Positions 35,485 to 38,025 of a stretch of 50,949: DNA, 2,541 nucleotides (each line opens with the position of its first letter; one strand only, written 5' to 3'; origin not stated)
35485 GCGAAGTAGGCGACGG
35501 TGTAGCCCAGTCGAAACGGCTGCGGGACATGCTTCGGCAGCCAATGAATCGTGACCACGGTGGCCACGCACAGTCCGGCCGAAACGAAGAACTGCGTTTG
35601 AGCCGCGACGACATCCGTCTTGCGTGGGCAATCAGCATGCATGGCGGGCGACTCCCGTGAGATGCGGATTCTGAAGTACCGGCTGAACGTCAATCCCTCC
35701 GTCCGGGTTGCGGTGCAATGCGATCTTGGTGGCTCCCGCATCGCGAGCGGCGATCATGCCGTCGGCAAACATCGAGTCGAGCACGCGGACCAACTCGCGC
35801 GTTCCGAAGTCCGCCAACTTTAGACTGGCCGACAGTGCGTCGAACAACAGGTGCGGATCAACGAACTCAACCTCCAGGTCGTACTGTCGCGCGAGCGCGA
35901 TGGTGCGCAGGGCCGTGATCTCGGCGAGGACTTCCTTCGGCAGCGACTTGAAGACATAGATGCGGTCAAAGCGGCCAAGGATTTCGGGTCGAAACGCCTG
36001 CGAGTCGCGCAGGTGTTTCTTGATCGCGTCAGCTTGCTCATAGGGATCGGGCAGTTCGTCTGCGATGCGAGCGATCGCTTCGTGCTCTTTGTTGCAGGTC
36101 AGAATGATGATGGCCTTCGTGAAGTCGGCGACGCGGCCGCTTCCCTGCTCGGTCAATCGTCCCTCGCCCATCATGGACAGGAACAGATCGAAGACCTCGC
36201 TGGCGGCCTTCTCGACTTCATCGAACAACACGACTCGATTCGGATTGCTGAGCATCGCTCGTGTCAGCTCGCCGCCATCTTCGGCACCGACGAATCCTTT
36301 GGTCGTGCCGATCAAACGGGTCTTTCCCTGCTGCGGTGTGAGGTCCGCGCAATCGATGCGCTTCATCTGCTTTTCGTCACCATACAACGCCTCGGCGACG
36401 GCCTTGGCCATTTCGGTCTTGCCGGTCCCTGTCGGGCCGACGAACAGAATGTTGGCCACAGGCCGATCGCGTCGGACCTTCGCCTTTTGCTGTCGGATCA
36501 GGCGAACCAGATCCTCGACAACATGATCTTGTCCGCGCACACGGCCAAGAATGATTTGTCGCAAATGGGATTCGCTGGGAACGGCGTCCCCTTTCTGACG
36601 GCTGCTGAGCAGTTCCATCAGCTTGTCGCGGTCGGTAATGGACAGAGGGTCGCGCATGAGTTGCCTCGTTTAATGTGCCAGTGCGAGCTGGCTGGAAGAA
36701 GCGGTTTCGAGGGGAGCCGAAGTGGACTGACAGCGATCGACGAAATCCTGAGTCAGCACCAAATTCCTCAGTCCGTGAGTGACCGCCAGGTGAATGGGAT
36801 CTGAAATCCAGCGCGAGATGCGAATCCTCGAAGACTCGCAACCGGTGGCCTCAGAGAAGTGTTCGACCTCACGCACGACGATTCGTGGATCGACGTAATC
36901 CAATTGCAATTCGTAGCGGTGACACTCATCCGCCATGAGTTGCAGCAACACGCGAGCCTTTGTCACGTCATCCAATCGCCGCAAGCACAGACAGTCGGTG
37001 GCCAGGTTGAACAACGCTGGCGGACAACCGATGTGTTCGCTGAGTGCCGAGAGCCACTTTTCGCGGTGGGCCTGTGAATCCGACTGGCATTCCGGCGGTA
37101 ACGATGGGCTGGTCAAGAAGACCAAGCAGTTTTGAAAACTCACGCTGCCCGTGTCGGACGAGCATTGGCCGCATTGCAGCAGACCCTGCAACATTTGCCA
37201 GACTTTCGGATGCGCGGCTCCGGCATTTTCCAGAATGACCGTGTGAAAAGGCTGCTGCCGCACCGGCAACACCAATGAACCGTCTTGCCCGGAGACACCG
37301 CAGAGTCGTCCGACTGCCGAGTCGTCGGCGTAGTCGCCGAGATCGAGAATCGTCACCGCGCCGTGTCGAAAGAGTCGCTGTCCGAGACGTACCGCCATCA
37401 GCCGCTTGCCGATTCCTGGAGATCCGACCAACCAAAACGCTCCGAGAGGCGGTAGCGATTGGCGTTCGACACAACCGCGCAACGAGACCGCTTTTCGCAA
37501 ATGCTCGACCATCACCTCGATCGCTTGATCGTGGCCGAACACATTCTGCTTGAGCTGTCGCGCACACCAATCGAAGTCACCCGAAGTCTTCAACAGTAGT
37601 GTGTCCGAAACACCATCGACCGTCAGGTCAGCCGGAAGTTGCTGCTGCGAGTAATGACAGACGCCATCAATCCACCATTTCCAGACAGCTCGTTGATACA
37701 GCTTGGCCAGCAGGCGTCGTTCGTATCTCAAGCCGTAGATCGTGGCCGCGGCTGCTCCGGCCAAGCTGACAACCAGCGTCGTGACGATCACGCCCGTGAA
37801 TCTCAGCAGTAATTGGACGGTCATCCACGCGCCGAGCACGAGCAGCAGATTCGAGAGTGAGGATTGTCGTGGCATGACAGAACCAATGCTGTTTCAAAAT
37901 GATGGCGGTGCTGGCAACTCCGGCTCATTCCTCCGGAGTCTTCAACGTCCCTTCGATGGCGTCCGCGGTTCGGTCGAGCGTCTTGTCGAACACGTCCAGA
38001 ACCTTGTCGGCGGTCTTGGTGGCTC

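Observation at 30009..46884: Candidate novel membrane-associated system: kinase + caspase-fold trio + membrane adaptors + paired Clp-D2 AAA+ + orphan coupling-protein-like ATPase + basic-tailed toxin-like cargo + M48 protease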

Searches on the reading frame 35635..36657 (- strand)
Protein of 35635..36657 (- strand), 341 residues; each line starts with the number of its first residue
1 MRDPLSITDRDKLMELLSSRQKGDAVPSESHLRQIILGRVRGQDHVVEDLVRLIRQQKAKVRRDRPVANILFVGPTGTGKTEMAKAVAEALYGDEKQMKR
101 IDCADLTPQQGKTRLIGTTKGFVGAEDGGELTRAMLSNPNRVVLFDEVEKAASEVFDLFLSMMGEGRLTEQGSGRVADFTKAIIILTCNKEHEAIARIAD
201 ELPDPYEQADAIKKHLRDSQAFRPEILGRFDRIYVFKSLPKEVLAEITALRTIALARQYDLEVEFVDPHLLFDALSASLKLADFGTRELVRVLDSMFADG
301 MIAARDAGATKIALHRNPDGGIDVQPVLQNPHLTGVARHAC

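Call 4: search_protein_families(library=pfam, proteins=[window:35635-36657:-], max_evalue=0.01)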
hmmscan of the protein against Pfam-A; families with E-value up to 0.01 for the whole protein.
window:35635-36657:- (341 aa): 16 families
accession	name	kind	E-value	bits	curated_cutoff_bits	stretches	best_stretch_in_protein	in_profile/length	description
PF07724.20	AAA_2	-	5.8e-38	131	27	1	65-232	1-165/166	AAA domain (Cdc48 subfamily)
PF07728.20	AAA_5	-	2.9e-11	43.9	22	1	69-192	1-125/139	AAA domain (dynein-related subfamily)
PF00158.32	Sigma54_activat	-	4.8e-11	43.1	20.2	1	55-195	13-149/168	Sigma-54 interaction domain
PF00004.35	AAA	-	1.1e-09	39.3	21.2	1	70-191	1-111/131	ATPase family associated with various cellular activities (AAA)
PF13191.12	AAA_16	-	3.8e-05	24.7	32.6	1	50-101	8-58/167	AAA ATPase domain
PF05496.18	RuvB_N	-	9e-05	22.7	27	1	36-92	5-58/159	Holliday junction DNA helicase RuvB P-loop domain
PF13238.12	AAA_18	-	0.00061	20.7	29.4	1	70-201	1-111/128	AAA domain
PF07726.17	AAA_3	-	0.00083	19.7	27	1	70-177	2-100/131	ATPase family associated with various cellular activities (AAA)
PF13401.12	AAA_22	-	0.0015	19.3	27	1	70-158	8-103/130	AAA domain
PF04851.21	ResIII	-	0.0021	18.4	22.5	1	46-96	11-52/164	Type III restriction enzyme, res subunit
PF00493.29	MCM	-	0.0022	17.6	23.3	1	36-240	22-208/224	MCM P-loop domain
PF12775.13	AAA_7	-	0.0024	17.9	25.8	1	69-107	35-73/181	P-loop containing dynein motor region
PF13177.12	DNA_pol3_delta2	-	0.0043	17.5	27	1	54-100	6-52/161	DNA polymerase III, delta subunit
PF01695.23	IstB_IS21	-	0.0049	16.8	24.1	1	68-90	93-115/238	IstB-like ATP binding protein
PF13173.12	AAA_14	-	0.005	17.3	27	0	70-151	5-74/129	AAA domain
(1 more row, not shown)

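Call 5: search_protein_families(library=padloc, proteins=[window:35635-36657:-], max_evalue=0.01)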
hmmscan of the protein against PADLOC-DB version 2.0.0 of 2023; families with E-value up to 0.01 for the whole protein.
window:35635-36657:- (341 aa): 15 families
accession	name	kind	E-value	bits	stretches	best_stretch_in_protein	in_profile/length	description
PDLC04606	PDC-M37B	-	2.4e-27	94.1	1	42-200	148-305/390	-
PDLC04605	PDC-M37B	-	6.8e-27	92.7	1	64-202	301-437/518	-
PDLC03838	DolB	-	5.4e-17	60.1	1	37-194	138-282/375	-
PDLC01994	RtcR_PspF1--CARF_AAA_HTH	-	1.7e-08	32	1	68-198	182-308/468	-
PDLC01993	RtcR--CARF_AAA_HTH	-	4.5e-08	30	1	65-183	202-322/523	-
PDLC01995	RtcR_PspF2--CARF_AAA_HTH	-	6.4e-07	26.9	1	54-173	180-295/481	-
PDLC00915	TRIP13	-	7.8e-05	20.2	1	70-153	66-147/302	TRIP13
PDLC04232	IetA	-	9.5e-05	19.9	1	58-91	104-140/330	-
PDLC04140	mad8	-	9.8e-05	20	1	69-147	29-85/314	mads_8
PDLC02196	IetA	-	0.00022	18.8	1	42-91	96-146/374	-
PDLC00914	TRIP13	-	0.0037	14.7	1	70-96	74-100/302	TRIP13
PDLC02718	PbeC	-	0.0039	13.8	1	67-102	29-66/667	PbeC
PDLC02668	DndD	-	0.0043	14.1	1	62-101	27-64/659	DndD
PDLC02663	DndD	-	0.0076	13.1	0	62-101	30-67/675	DndD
PDLC02350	AbiO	-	0.0085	12.9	0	69-162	194-280/468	AbiO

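Call 32: search_protein_families(library=ncbifam, proteins=[window:35635-36657:-], max_evalue=0.01)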
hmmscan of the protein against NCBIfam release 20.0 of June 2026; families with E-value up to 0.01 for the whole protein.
window:35635-36657:- (341 aa): 59 families (the best 25 are shown)
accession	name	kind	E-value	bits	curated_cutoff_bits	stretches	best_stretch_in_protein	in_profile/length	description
TIGR03346.1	chaperone_ClpB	equivalog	2.7e-55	188.1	1232.1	1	31-299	558-824/853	ATP-dependent chaperone ClpB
NF033606.1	heat_AAA_ClpK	exception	4.3e-50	170.5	1900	1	31-297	606-875/949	heat shock survival AAA family ATPase ClpK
TIGR03345.1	VI_ClpV1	equivalog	4.9e-48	164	884.95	1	28-295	556-825/852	type VI secretion system ATPase TssH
NF033607.0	disagg_AAA_ClpG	exception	7.5e-47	159.8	1900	1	29-295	587-851/932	AAA family protein disaggregase ClpG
TIGR02639.1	ClpA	equivalog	4.3e-46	157.5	993.15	1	30-300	449-714/734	ATP-dependent Clp protease ATP-binding subunit ClpA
NF008118.0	PRK10865.1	equivalog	2.1e-43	148.3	1417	1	34-260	564-784/857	ATP-dependent chaperone ClpB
NF008263.0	PRK11034.1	equivalog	2.4e-35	121.6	1350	1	40-260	460-674/758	ATP-dependent Clp protease ATP-binding subunit ClpA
NF003745.1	PRK05342.1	equivalog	1.4e-08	34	359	1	67-91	109-133/418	ATP-dependent Clp protease ATP-binding subunit ClpX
NF001679.0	PRK00440.1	equivalog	2.4e-07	30.2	303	1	37-99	17-71/322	replication factor C small subunit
NF047784.1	MadB_ATPase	equivalog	1.7e-06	27.5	475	1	63-103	32-66/298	MadB family AAA-type ATPase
NF038308.1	RNA_repair_RtcR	equivalog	1.8e-06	27.1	650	1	66-127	203-268/530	RNA repair transcriptional activator RtcR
TIGR00382.1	clpX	equivalog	1.9e-06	27.2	370.75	1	25-91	65-141/414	ATP-dependent protease ATP-binding subunit ClpX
NF000868.0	PRK00080.1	equivalog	2.8e-06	26.5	282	1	25-91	12-75/330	Holliday junction branch migration DNA helicase RuvB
NF009067.0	PRK12402.1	equivalog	3.5e-06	26.2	317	1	40-115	17-85/340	replication factor C small subunit 2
TIGR02397.1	dnaX_nterm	equivalog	1.1e-05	24.9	250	1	39-97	15-66/355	DNA polymerase III subunit gamma/tau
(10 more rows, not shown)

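Call 52: search_solved_structures(query=window:35635-36657:-, max_evalue=1e-10, show_alignments=1)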
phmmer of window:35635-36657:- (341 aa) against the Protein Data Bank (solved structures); distinct sequences matched with E-value up to 1e-10: 48.
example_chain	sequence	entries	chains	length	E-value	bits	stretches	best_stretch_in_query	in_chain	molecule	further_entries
3j3t_A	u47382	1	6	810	1e-46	162.8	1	32-294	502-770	Negative regulator of genetic competence ClpC/MecB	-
3j3s_A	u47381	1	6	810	5.9e-46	160.3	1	32-294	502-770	Negative regulator of genetic competence ClpC/MecB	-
7abr_A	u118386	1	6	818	5.9e-46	160.3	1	32-294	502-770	Negative regulator of genetic competence ClpC/MecB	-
3j3r_A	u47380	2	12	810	6.5e-46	160.2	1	32-294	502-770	Negative regulator of genetic competence ClpC/MecB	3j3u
6em9_A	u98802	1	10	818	3.5e-44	154.5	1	34-301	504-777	ATP-dependent Clp protease ATP-binding subunit ClpC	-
6em8_A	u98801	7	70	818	3.5e-44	154.5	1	34-301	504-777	ATP-dependent Clp protease ATP-binding subunit ClpC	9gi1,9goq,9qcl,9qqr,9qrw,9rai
4lj4_A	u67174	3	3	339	5.2e-44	153.9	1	33-294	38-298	Chaperone protein ClpB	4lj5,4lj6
4fcv_A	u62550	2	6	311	1.5e-43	152.4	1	34-294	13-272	Chaperone protein ClpB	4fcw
4lj8_A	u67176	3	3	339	1.8e-43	152.1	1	33-294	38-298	Chaperone protein ClpB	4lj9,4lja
4lj7_A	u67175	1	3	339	1.8e-43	152.1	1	33-294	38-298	Chaperone protein ClpB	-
4fct_A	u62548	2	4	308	2.9e-43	151.5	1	34-294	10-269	Chaperone protein ClpB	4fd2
1qvr_A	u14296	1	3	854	3.9e-43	151.1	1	33-293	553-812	ClpB protein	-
9ip0_A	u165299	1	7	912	4.5e-40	141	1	38-252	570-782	Chaperone protein ClpB1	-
4d2q_A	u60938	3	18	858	2.5e-39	138.5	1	32-276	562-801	CLPB | CHAPERONE PROTEIN CLPB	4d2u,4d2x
6oax_C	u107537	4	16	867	3.3e-39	138.2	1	32-277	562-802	Hyperactive disaggregase ClpB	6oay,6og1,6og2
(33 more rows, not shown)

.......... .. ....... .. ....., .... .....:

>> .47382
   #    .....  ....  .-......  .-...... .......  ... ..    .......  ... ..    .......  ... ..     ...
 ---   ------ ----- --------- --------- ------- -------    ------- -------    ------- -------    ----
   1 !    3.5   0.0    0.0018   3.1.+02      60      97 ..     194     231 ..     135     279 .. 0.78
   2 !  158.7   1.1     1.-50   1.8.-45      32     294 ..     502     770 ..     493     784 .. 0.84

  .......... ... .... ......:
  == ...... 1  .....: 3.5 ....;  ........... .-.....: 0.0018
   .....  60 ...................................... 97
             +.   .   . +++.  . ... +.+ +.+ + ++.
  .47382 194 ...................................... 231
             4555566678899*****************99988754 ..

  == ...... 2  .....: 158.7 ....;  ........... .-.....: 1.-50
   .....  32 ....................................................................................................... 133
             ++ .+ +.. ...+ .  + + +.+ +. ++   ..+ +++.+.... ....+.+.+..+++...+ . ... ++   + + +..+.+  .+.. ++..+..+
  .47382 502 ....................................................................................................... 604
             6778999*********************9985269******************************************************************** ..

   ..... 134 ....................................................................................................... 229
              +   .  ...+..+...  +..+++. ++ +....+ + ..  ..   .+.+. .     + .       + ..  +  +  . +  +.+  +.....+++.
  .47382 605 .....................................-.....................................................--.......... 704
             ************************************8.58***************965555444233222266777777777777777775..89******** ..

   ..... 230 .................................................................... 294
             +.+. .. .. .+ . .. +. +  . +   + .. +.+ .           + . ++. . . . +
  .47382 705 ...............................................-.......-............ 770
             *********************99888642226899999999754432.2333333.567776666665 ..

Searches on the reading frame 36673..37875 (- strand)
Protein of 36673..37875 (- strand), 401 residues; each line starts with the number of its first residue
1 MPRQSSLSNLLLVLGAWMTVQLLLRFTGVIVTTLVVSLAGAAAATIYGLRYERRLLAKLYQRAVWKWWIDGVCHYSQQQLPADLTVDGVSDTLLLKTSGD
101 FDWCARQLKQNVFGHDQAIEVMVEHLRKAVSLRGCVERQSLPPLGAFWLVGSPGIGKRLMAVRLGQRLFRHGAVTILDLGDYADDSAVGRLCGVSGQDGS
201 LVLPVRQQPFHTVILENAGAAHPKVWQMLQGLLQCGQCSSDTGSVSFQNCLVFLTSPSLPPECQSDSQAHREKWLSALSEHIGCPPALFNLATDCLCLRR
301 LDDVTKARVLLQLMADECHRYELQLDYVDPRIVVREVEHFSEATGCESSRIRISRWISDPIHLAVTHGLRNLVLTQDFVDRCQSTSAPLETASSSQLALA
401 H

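Call 4: search_protein_families(library=pfam, proteins=[window:36673-37875:-], max_evalue=0.01)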
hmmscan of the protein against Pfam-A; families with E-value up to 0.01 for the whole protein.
window:36673-37875:- (401 aa): 1 family
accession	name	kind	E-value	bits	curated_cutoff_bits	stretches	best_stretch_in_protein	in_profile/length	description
PF07724.20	AAA_2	-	1.3e-07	32.2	27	1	143-257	2-124/166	AAA domain (Cdc48 subfamily)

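Call 5: search_protein_families(library=padloc, proteins=[window:36673-37875:-], max_evalue=0.01)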
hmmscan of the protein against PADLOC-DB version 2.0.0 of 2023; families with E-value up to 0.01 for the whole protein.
window:36673-37875:- (401 aa): 2 families
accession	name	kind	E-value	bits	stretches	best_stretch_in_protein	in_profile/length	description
PDLC04606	PDC-M37B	-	0.004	14.4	1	100-244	134-279/390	-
PDLC00915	TRIP13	-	0.0093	13.4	0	129-168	48-87/302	TRIP13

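Call 32: search_protein_families(library=ncbifam, proteins=[window:36673-37875:-], max_evalue=0.01)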
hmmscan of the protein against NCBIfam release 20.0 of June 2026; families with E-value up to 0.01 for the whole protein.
window:36673-37875:- (401 aa): 7 families
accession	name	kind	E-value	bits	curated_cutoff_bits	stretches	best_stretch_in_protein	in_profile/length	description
TIGR03346.1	chaperone_ClpB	equivalog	1.9e-15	56.3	1232.1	1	106-305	561-767/853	ATP-dependent chaperone ClpB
TIGR03345.1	VI_ClpV1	equivalog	5.3e-14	51.5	884.95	1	106-257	562-717/852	type VI secretion system ATPase TssH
TIGR02639.1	ClpA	equivalog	1.3e-12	46.8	993.15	1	105-256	452-604/734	ATP-dependent Clp protease ATP-binding subunit ClpA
NF008263.0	PRK11034.1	equivalog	1.9e-11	42.6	1350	1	106-256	454-605/758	ATP-dependent Clp protease ATP-binding subunit ClpA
NF008118.0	PRK10865.1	equivalog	6.1e-11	41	1417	1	106-256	564-718/857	ATP-dependent chaperone ClpB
NF033606.1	heat_AAA_ClpK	exception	1.5e-09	36.3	1900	1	106-256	609-763/949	heat shock survival AAA family ATPase ClpK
NF033607.0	disagg_AAA_ClpG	exception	7.5e-09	34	1900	1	107-256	589-742/932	AAA family protein disaggregase ClpG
